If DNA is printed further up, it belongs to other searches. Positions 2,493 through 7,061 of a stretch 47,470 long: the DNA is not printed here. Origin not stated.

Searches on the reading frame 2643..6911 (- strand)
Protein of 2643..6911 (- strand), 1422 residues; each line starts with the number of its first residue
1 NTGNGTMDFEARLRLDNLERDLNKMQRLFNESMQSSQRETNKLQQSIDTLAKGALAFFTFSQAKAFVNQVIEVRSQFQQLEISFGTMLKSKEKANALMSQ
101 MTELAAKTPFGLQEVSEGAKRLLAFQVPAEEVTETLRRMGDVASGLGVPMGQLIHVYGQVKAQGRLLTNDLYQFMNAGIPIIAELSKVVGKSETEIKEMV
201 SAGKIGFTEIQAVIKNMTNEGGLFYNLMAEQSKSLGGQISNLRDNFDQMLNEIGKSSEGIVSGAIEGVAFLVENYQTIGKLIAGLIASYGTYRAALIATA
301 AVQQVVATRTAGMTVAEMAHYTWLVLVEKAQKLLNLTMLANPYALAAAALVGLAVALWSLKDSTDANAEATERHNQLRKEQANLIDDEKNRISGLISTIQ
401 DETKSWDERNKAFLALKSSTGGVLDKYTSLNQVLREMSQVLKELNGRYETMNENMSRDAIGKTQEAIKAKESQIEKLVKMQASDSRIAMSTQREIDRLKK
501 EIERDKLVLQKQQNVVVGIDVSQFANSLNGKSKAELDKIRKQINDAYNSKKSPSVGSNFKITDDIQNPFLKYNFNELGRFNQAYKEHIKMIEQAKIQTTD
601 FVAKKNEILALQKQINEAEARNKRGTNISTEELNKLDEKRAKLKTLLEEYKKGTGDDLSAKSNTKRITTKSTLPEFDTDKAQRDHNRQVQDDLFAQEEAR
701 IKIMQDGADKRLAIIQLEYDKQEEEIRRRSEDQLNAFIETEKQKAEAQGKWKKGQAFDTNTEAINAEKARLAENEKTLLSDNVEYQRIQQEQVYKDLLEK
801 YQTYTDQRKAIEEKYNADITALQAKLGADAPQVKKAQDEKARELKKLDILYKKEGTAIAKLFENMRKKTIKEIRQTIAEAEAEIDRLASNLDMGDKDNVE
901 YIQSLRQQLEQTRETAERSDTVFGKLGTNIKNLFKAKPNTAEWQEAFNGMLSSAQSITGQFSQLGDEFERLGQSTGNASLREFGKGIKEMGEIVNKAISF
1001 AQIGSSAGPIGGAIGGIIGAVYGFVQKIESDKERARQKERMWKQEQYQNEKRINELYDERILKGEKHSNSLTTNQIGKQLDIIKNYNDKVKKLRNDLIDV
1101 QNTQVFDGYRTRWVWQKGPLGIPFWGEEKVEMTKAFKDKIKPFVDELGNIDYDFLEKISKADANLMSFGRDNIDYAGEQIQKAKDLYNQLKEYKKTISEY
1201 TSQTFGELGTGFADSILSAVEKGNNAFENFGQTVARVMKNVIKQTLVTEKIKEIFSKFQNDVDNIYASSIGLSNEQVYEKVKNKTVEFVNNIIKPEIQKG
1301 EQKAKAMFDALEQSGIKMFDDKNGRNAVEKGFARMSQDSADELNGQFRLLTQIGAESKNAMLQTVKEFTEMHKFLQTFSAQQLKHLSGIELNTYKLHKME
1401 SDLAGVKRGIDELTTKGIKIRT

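Call 43: search_protein_families(library=pfam, proteins=[window:2643-6911:-], max_evalue=0.001)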
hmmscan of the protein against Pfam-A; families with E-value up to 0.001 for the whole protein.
window:2643-6911:- (1422 aa): 1 family
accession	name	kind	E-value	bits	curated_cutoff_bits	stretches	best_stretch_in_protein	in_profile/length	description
PF20155.4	TMP_3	-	9.1e-31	107.5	41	1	69-255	2-192/192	Tape measure protein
